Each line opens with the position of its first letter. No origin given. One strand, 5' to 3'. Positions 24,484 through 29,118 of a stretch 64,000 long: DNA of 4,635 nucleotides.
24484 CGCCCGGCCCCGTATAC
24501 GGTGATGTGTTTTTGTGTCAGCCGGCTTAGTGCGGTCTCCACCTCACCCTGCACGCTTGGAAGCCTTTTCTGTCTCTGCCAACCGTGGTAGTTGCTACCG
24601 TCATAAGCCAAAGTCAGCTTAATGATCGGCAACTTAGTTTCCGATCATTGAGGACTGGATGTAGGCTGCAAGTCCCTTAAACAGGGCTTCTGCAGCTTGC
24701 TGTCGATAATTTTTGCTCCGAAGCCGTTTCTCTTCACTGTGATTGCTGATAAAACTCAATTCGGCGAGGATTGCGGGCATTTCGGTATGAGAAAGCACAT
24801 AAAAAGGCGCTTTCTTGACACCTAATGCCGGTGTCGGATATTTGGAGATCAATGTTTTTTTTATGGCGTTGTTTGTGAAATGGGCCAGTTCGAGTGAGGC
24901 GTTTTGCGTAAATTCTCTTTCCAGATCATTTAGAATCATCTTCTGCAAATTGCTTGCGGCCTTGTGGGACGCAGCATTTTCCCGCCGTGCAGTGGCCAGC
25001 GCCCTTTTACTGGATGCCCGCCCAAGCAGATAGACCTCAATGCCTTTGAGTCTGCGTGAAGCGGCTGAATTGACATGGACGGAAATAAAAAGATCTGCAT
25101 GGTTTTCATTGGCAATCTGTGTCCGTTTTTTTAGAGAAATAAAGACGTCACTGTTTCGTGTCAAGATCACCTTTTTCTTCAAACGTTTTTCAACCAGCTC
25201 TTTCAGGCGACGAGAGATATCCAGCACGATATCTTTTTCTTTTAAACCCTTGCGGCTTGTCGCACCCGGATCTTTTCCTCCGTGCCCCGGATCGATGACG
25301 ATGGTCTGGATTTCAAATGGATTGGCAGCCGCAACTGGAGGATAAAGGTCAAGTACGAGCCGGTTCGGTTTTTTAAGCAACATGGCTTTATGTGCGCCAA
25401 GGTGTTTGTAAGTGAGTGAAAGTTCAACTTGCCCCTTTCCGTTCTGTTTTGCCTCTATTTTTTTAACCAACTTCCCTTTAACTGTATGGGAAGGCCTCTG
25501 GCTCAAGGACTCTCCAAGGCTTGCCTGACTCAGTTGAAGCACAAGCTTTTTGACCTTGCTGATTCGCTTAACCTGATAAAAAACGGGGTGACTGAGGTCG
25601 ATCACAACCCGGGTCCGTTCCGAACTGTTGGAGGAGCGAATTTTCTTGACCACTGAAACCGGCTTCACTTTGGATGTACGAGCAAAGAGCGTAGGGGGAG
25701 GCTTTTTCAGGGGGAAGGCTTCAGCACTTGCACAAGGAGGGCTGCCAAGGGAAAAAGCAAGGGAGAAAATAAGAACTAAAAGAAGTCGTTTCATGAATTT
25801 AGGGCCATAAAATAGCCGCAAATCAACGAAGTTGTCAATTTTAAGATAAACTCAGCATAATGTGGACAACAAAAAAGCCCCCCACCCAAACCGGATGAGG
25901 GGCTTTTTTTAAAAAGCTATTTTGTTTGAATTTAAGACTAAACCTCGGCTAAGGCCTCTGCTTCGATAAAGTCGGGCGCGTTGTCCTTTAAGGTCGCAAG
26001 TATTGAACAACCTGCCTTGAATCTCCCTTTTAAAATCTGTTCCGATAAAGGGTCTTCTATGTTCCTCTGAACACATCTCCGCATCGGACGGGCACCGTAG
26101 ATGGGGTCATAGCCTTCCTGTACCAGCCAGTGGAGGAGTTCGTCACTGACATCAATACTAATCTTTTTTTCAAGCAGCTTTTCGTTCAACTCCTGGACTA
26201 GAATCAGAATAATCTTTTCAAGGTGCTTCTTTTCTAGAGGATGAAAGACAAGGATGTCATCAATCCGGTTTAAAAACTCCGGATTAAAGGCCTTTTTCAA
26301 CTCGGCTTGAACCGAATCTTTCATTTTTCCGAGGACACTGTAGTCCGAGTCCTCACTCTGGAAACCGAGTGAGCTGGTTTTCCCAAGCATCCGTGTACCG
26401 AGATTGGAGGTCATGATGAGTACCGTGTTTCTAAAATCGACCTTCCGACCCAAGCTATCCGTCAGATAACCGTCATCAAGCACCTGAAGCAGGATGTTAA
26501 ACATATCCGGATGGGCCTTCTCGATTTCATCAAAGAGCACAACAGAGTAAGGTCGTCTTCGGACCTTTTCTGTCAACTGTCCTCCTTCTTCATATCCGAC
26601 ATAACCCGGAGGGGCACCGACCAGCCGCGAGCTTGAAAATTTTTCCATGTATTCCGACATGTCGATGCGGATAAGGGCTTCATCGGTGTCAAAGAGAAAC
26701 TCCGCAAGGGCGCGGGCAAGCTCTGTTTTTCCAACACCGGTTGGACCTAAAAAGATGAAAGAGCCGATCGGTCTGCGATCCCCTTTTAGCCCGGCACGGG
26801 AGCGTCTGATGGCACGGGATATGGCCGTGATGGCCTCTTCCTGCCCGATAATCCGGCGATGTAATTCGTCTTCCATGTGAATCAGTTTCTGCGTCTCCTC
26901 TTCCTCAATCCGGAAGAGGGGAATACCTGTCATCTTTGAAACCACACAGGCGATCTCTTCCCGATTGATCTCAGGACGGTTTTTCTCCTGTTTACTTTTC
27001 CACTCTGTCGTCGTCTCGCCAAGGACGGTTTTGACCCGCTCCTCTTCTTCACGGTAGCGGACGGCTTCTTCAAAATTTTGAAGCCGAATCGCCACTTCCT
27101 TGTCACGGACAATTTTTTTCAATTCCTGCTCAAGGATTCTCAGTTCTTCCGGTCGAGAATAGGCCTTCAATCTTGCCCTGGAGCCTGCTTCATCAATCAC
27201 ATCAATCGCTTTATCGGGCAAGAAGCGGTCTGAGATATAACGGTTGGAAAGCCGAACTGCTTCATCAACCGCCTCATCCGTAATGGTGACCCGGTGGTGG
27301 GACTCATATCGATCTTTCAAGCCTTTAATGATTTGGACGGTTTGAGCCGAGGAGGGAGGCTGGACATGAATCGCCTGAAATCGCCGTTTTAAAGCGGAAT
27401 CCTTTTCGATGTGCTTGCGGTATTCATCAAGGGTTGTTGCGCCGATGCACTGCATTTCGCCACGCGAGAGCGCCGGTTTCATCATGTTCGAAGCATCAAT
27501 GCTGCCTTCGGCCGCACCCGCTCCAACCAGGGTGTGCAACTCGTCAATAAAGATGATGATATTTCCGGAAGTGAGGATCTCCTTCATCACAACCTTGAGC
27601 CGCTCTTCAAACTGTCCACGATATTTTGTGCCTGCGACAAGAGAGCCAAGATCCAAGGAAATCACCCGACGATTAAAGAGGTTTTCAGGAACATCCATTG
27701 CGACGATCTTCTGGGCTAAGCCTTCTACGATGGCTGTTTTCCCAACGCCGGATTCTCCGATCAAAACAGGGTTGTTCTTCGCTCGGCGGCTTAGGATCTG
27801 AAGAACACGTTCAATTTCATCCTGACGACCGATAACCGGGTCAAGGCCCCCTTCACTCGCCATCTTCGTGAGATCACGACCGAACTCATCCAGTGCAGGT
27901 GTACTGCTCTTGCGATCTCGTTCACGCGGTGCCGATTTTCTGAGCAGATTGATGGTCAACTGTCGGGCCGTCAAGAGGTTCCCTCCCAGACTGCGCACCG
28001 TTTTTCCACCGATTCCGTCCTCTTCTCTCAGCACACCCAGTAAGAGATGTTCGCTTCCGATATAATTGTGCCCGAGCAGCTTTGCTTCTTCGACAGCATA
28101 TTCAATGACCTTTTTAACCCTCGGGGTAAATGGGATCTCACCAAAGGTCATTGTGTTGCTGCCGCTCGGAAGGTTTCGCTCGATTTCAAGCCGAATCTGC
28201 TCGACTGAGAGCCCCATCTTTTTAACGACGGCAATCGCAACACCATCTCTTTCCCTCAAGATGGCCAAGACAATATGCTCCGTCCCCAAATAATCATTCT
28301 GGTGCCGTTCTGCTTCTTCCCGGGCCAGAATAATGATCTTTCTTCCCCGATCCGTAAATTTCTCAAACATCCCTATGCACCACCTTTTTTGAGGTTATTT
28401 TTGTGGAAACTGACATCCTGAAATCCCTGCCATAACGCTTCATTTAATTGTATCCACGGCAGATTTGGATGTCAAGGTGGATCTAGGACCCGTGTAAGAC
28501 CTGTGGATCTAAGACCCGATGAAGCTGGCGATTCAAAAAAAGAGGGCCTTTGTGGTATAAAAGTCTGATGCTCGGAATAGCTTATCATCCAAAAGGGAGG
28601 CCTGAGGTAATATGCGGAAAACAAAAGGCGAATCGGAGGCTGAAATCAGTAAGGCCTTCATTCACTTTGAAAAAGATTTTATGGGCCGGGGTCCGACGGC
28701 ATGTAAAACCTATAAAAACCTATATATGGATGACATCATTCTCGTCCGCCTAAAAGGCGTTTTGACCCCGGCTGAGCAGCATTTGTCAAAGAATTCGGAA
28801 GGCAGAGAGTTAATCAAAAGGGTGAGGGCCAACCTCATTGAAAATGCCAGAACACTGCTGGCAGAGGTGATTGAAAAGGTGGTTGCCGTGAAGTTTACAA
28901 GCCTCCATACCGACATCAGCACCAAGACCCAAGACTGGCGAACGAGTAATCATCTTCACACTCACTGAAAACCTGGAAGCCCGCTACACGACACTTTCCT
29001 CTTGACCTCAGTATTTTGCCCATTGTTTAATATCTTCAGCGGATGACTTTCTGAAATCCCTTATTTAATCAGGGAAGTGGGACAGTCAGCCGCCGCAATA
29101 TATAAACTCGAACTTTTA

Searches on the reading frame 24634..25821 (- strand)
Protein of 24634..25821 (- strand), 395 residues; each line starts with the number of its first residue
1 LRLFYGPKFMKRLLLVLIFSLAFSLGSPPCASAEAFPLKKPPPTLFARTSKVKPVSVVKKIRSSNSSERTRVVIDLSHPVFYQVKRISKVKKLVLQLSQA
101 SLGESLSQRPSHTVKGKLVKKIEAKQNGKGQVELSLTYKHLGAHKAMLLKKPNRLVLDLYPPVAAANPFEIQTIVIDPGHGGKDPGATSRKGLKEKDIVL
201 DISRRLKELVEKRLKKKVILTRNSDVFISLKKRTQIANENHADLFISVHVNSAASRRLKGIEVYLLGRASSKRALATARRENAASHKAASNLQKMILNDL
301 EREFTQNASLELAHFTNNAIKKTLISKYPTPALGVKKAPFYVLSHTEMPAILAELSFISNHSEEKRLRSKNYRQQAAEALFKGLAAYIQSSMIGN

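Call 87: search_protein_families(library=pfam, proteins=[window:24634-25821:-], max_evalue=0.00001)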
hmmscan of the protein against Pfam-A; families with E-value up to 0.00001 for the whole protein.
window:24634-25821:- (395 aa): 2 families
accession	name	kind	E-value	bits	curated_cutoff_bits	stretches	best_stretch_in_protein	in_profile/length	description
PF01520.23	Amidase_3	-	9.2e-52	176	27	1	174-385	1-173/174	N-acetylmuramoyl-L-alanine amidase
PF11741.13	AMIN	-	2.9e-11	43.8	20.5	1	61-159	2-101/101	AMIN domain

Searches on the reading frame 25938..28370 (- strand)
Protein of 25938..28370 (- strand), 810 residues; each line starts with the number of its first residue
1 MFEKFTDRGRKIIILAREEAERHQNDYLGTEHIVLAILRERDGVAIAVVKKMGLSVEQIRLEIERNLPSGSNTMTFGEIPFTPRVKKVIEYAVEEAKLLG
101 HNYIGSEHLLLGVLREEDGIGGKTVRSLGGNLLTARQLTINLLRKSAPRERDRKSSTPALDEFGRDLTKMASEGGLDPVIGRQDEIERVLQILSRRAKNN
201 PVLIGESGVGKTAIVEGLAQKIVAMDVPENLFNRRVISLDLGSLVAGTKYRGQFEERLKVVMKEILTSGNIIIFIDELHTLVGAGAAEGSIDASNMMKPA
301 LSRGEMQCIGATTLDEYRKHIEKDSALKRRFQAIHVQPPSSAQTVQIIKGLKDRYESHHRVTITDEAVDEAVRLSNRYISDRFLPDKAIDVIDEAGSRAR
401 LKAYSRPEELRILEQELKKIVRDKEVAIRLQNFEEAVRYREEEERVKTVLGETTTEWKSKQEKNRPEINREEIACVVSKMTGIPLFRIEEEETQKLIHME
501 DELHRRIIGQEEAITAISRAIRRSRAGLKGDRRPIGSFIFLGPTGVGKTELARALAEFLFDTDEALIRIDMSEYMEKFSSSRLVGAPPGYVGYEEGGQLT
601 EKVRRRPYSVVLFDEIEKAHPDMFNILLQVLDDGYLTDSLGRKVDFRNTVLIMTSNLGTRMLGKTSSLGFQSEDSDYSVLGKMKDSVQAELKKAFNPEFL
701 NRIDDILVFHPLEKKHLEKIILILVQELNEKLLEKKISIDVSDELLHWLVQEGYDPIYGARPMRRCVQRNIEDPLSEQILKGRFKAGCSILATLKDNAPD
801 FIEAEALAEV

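Call 39: search_protein_families(library=pfam, proteins=[window:25938-28370:-], max_evalue=0.001)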
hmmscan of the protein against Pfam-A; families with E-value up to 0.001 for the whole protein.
window:25938-28370:- (810 aa): 23 families
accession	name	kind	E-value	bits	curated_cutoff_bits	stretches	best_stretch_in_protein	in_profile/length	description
PF07724.20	AAA_2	-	8.2e-67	224.8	27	1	533-706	1-166/166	AAA domain (Cdc48 subfamily)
PF17871.7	AAA_lid_9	-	1.9e-34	118.1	22.8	1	341-441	2-102/104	AAA lid domain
PF10431.15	ClpB_D2-small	-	9.1e-27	93.4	21.9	1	712-790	1-79/81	C-terminal, D2-small domain, of ClpB protein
PF02861.25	Clp_N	-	2.7e-26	91.9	20.7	2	16-65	1-50/53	Clp amino terminal domain, pathogenicity island component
PF00004.35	AAA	-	9.9e-23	81.5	21.2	2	202-318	2-111/131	ATPase family associated with various cellular activities (AAA)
PF07728.20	AAA_5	-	4e-17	62.9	22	1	538-659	2-125/139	AAA domain (dynein-related subfamily)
PF13191.12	AAA_16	-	2.8e-12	47.9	32.6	1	179-223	2-49/167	AAA ATPase domain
PF13401.12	AAA_22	-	6.3e-11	43.1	27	0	197-283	4-97/130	AAA domain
PF00158.32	Sigma54_activat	-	3.1e-10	40.4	20.2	1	537-652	24-137/168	Sigma-54 interaction domain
PF13173.12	AAA_14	-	3.7e-07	30.6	27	0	539-634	6-88/129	AAA domain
PF01637.24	ATPase_2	-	6.8e-07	29.7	33.2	0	182-221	4-43/225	ATPase domain predominantly from Archaea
PF20720.3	nSTAND3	-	1.2e-06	28.7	27.2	0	539-577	21-59/155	Novel STAND NTPase 3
PF05621.17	TniB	-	1.5e-06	28.3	22.4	1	184-337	21-185/189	Bacterial TniB protein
PF01695.23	IstB_IS21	-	5.8e-06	26.4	24.1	0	538-556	95-113/238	IstB-like ATP binding protein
PF03193.22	RsgA_GTPase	-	4.8e-05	23.7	30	0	174-222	82-130/174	RsgA GTPase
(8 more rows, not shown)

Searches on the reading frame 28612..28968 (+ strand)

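Call 39: search_protein_families(library=pfam, proteins=[window:28612-28968:+], max_evalue=0.001)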
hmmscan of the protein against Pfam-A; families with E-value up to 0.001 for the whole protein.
window:28612-28968:+ (118 aa): 1 family
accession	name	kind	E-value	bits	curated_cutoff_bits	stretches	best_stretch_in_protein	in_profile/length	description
PF10057.14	MpsC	-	7e-31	107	23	1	4-107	1-101/111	Na+-translocating membrane potential-generating system (MpsC)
